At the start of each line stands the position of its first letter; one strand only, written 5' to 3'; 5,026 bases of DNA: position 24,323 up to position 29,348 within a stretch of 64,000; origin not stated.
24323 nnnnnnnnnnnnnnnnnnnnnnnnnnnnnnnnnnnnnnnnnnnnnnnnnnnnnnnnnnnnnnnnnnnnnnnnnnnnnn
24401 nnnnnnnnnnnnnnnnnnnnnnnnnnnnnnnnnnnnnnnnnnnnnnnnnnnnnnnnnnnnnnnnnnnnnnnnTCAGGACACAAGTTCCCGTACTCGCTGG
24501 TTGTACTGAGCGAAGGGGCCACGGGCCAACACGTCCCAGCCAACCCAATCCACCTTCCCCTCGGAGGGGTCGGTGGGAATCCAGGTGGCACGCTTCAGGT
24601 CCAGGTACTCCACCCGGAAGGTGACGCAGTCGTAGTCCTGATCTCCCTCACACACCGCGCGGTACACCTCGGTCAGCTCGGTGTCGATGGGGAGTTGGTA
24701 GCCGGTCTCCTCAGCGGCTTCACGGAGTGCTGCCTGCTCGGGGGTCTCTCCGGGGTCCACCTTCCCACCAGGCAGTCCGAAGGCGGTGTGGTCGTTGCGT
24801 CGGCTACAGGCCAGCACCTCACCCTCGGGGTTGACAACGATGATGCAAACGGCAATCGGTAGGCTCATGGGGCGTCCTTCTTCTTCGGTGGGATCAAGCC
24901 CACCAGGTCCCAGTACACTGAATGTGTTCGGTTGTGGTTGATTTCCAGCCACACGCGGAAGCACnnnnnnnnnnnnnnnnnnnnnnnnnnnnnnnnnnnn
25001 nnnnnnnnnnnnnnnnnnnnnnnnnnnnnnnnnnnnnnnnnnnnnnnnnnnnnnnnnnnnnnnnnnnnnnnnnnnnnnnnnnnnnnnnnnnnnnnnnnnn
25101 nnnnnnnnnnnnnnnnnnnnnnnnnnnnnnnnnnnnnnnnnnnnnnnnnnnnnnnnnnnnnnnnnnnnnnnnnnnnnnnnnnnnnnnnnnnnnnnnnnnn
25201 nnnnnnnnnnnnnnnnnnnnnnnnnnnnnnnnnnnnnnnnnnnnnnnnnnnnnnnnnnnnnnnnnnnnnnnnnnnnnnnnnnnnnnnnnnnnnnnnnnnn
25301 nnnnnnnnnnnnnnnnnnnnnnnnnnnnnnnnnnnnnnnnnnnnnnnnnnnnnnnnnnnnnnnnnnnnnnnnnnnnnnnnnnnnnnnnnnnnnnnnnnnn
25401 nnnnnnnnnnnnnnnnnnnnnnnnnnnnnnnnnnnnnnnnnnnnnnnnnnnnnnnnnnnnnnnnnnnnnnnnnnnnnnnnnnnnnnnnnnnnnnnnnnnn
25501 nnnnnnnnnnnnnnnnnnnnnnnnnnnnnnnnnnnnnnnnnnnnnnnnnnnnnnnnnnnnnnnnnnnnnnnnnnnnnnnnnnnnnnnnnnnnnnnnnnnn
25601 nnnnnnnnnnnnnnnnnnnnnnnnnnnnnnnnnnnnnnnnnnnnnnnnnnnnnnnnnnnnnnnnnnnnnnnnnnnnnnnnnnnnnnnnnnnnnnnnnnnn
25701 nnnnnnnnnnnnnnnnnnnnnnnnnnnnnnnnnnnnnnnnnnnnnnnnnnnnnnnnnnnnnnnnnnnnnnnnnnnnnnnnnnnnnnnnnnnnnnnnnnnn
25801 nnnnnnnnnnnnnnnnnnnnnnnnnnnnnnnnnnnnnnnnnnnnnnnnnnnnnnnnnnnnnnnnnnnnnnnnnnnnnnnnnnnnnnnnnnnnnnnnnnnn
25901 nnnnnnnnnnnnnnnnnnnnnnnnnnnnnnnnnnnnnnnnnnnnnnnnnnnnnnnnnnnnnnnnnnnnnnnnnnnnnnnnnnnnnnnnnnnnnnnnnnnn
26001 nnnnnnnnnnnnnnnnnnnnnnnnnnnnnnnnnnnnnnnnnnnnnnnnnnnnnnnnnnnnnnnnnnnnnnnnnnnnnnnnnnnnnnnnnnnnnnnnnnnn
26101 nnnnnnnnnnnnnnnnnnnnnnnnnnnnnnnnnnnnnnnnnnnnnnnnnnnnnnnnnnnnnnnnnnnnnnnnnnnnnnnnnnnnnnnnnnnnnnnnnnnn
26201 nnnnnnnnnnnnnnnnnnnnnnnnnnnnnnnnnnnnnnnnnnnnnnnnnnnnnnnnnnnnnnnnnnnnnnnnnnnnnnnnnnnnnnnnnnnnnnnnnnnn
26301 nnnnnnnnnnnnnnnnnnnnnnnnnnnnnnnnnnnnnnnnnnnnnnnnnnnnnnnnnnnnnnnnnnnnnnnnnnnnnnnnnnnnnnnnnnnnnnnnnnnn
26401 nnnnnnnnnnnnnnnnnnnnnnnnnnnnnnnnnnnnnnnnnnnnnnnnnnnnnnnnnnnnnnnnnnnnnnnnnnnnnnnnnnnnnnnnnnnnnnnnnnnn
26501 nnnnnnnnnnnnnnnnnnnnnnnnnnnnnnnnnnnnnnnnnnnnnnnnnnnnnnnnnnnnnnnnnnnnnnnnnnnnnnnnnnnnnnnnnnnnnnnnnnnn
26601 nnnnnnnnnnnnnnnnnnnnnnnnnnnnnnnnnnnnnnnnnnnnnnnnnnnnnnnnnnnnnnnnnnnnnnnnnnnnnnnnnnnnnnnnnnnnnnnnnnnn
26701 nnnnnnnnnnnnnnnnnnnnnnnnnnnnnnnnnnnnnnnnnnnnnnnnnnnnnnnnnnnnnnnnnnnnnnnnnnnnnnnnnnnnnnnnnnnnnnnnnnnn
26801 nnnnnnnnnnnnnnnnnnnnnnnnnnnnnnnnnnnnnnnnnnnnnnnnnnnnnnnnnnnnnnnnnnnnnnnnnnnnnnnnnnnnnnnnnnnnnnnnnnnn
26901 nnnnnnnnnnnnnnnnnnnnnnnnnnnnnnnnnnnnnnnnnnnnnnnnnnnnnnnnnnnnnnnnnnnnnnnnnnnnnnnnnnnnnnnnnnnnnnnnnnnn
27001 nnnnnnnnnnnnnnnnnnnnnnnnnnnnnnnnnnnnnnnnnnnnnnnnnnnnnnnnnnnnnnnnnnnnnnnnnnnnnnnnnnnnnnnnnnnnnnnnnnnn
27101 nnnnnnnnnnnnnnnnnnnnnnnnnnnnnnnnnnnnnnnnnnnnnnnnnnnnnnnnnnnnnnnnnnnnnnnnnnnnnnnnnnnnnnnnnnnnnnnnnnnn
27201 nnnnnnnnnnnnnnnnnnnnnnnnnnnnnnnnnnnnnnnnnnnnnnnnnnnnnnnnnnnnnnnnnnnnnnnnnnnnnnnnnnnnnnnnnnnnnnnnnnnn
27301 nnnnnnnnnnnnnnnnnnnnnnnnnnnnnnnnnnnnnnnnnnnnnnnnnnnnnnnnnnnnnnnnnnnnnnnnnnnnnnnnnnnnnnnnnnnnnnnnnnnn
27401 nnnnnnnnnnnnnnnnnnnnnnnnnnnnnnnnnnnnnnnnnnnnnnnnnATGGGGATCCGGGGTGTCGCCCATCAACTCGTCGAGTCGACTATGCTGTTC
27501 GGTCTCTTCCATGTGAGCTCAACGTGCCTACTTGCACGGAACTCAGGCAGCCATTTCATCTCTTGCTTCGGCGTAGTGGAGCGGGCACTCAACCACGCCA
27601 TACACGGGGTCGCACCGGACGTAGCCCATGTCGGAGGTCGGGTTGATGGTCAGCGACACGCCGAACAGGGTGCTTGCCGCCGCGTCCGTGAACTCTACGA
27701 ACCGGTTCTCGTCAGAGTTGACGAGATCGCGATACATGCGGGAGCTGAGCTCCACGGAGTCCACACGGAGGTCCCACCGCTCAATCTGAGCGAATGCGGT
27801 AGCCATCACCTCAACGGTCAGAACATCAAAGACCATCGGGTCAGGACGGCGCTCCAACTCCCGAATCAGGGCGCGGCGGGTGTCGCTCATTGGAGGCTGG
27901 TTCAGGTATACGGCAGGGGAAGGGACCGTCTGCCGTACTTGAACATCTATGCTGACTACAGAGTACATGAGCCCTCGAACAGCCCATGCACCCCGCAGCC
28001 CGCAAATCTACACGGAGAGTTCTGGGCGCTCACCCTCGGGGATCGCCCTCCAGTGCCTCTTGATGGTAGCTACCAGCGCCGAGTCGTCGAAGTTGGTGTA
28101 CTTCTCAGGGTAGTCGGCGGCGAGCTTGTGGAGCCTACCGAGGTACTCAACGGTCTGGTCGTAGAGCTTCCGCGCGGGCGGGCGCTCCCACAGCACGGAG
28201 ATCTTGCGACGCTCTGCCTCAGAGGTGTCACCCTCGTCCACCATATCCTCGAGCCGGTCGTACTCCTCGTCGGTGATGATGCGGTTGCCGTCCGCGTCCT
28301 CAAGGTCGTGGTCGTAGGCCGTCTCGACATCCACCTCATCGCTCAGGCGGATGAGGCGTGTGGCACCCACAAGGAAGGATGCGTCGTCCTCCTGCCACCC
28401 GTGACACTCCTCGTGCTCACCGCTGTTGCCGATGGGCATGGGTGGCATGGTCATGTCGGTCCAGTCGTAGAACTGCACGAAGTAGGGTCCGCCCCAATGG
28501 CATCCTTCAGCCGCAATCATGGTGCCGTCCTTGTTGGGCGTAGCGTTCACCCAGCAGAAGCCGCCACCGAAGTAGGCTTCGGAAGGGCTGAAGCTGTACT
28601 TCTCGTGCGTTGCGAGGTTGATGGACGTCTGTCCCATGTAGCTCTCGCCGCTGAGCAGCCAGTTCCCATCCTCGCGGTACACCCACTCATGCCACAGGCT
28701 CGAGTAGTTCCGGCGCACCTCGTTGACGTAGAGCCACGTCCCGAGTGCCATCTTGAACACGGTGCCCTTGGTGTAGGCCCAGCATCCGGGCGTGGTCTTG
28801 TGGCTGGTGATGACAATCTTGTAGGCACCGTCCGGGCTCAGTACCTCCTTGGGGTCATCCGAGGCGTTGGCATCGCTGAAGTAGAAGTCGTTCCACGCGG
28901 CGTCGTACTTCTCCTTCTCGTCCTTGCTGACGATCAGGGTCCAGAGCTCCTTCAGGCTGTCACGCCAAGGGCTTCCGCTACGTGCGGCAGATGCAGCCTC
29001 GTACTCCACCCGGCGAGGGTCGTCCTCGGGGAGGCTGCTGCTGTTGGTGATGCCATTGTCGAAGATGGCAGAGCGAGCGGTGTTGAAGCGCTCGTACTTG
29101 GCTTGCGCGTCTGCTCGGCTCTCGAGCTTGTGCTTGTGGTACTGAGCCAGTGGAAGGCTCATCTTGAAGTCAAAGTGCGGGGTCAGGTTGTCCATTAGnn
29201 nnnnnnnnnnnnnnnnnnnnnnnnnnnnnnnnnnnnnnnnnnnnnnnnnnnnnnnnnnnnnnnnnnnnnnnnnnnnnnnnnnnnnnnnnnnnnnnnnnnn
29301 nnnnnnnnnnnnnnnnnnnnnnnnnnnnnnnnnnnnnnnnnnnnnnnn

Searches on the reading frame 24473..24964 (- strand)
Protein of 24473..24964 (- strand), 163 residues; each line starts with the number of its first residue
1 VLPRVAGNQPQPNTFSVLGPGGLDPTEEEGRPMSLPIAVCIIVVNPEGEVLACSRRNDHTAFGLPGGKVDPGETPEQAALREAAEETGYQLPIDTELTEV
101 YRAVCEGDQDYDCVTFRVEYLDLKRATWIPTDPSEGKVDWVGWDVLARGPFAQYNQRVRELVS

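Call 79: search_protein_families(library=pfam, proteins=[window:24473-24964:-], max_evalue=0.001)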
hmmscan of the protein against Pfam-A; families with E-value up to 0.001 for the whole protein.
window:24473-24964:- (163 aa): 1 family
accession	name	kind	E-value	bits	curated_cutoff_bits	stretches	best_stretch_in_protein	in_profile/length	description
PF00293.34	NUDIX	-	1.3e-20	74.2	21.1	1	36-156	3-128/134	NUDIX domain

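Call 93: search_protein_families(library=ncbifam, proteins=[window:24473-24964:-], max_evalue=0.001)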
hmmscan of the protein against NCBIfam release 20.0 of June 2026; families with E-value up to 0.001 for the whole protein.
window:24473-24964:- (163 aa): 19 families
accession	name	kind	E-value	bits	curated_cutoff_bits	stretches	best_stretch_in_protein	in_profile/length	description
NF006530.0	PRK08999.1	equivalog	4.2e-10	39.2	245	1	38-158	9-124/315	Nudix family hydrolase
TIGR00586.1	mutt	equivalog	1.4e-09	38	97.9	1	36-90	6-62/129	8-oxo-dGTP diphosphatase MutT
NF008044.0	PRK10776.1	equivalog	3.7e-09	36.5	148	1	35-97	4-68/130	8-oxo-dGTP diphosphatase MutT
NF001938.0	PRK00714.1-5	equivalog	1.7e-07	30.8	116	1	38-90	15-75/172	RNA pyrophosphohydrolase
NF001937.0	PRK00714.1-4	equivalog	2.2e-07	30.6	139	1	38-90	10-61/161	RNA pyrophosphohydrolase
NF052459.1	OxoGTPPhMutT1Mycb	equivalog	4.4e-07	29.3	475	1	54-107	23-76/292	8-oxo-(d)GTP phosphatase MutT1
NF041652.1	Nud_hyd_Dein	equivalog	5.3e-07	30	200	1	40-90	17-73/152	Nudix hydrolase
TIGR02705.1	nudix_YtkD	equivalog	8.4e-07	28.7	154.4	1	61-89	46-74/156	RNA deprotection pyrophosphohydrolase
NF001934.0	PRK00714.1-1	equivalog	8.9e-07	28.5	241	1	38-90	10-61/176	RNA pyrophosphohydrolase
NF001935.0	PRK00714.1-2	equivalog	9.7e-07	28.4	259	1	38-90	10-61/183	RNA pyrophosphohydrolase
NF006961.0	PRK09438.1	equivalog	6.5e-06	25.7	103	1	34-91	6-63/151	dihydroneopterin triphosphate diphosphatase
NF008736.0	PRK11762.1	equivalog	9.1e-06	25.3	169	1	57-91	71-105/186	ADP compounds hydrolase NudE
NF007834.0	PRK10546.1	equivalog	5.7e-05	22.9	156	1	38-91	5-61/135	pyrimidine (deoxy)nucleoside triphosphate diphosphatase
TIGR00052.1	TIGR00052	subfamily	9.3e-05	22.1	79.55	1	65-103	85-123/188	nudix-type nucleoside diphosphatase, YffH/AdpP family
NF001936.0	PRK00714.1-3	equivalog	0.00018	21.5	118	1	43-89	14-64/155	RNA pyrophosphohydrolase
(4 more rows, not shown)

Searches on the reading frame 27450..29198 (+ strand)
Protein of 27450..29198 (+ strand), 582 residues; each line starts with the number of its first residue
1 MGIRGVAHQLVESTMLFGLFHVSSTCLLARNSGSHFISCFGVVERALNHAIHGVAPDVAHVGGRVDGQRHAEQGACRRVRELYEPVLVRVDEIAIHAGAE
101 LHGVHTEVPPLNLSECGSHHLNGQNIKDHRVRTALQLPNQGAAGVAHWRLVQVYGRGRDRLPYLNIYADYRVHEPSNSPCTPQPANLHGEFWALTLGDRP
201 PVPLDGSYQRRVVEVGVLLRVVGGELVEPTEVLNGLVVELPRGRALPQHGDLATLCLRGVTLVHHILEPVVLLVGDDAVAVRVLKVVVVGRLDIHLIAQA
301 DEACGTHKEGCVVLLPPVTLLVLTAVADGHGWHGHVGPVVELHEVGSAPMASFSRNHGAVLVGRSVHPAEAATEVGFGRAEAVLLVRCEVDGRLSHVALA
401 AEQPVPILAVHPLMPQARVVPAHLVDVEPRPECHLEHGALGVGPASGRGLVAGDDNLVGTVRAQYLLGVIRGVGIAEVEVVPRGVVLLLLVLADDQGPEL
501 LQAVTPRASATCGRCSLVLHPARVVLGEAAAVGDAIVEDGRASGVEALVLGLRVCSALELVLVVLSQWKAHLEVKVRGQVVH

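Call 24: find_encoding_contigs(protein=window:27450-29198:+, flank=10000, max_places=1)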
Protein window:27450-29198:+ (582 aa): no gene with exactly this product is on record in the collection.
